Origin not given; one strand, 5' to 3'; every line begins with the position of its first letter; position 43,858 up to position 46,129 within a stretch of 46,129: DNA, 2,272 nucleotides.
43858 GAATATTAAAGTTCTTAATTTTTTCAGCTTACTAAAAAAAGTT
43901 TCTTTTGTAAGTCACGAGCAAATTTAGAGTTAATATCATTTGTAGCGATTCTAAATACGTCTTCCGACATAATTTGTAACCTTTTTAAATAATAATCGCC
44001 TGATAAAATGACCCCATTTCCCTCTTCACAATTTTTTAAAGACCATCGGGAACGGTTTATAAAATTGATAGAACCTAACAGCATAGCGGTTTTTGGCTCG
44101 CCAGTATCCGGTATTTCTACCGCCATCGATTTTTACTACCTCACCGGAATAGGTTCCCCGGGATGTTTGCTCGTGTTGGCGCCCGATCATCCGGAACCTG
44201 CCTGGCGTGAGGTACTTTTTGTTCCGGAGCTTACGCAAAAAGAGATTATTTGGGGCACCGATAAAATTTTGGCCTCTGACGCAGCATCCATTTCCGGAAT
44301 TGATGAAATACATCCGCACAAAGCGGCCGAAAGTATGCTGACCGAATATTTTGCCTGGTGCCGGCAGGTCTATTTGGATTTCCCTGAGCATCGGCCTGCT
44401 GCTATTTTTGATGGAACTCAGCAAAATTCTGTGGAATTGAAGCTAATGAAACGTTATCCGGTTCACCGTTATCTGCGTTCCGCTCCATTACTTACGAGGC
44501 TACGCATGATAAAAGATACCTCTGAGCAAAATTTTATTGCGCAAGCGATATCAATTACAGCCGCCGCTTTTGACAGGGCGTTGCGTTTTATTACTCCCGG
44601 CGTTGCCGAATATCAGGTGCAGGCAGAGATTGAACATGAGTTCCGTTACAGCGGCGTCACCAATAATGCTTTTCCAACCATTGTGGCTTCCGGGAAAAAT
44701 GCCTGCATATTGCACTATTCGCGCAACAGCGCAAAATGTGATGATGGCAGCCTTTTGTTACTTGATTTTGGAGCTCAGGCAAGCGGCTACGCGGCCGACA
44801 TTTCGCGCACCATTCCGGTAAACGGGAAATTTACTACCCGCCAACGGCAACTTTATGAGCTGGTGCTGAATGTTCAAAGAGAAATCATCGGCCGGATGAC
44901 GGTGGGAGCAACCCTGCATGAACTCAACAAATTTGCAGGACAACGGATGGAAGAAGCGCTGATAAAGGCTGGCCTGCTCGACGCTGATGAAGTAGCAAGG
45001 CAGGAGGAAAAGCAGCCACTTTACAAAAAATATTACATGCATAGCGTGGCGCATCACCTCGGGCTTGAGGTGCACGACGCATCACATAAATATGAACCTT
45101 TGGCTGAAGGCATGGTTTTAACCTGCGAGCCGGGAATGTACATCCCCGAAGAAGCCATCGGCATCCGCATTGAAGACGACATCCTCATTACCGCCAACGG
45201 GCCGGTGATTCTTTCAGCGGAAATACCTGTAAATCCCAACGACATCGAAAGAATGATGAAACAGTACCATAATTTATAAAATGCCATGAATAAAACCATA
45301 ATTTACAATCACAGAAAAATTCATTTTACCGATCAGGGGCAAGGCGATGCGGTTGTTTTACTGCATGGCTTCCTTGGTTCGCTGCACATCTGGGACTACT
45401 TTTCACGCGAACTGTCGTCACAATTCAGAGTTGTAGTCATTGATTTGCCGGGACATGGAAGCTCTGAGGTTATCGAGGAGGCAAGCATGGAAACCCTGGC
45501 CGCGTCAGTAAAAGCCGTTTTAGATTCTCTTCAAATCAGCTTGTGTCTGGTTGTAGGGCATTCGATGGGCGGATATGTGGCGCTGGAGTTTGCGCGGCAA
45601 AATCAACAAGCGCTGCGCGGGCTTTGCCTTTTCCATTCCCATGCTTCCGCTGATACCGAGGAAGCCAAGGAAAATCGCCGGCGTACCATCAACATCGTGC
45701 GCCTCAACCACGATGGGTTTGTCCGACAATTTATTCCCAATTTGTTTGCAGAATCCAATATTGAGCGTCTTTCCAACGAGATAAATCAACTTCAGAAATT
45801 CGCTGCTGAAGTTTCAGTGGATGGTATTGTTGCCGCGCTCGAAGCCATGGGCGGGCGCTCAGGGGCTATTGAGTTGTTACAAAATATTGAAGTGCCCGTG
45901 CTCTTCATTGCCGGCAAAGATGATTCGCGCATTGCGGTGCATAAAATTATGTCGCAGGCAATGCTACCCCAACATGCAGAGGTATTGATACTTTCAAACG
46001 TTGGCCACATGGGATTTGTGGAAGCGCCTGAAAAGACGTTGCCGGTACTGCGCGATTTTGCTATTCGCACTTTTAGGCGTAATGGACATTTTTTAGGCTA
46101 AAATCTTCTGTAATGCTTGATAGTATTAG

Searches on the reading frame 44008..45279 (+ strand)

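Call 59: search_protein_families(library=pfam, proteins=[window:44008-45279:+], max_evalue=0.00001)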
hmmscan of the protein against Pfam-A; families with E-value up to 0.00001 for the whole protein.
window:44008-45279:+ (423 aa): 2 families
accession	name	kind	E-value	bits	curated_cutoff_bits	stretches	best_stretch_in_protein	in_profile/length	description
PF00557.29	Peptidase_M24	-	8.3e-59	199.3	23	1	177-396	3-208/208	Metallopeptidase family M24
PF05195.22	AMP_N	-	1.2e-14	54.4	24.6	1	12-122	3-121/121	Aminopeptidase P, N-terminal domain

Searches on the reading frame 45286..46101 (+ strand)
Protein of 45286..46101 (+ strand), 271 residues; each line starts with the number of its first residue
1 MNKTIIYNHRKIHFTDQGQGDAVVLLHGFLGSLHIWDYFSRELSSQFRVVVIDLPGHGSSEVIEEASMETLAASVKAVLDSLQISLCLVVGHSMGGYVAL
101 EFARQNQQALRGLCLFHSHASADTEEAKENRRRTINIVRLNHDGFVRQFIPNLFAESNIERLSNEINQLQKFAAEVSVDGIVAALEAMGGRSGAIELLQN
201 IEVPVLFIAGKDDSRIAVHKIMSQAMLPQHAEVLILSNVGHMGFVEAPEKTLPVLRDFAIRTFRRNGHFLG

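Call 59: search_protein_families(library=pfam, proteins=[window:45286-46101:+], max_evalue=0.00001)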
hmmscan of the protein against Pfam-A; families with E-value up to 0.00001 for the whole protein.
window:45286-46101:+ (271 aa): 7 families
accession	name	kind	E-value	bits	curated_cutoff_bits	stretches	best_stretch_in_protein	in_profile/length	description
PF00561.26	Abhydrolase_1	-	1.6e-26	94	25.8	1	22-248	2-245/245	alpha/beta hydrolase fold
PF12697.13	Abhydrolase_6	-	3.2e-20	74.2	26.3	1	23-251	1-214/217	Alpha/beta hydrolase family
PF12146.15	Hydrolase_4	-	5.5e-15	55.8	27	1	22-217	6-206/239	Serine aminopeptidase, S33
PF03096.20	Ndr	-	6.3e-14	51.8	23.3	1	42-255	51-272/283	Ndr family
PF00975.26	Thioesterase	-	8.9e-13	49.4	26.4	1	23-134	3-116/226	Thioesterase domain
PF12695.13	Abhydrolase_5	-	4.6e-07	30.2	27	0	83-139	55-108/164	Alpha/beta hydrolase family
PF01738.24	DLH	-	8.8e-06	25.9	21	0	70-148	80-159/217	Dienelactone hydrolase family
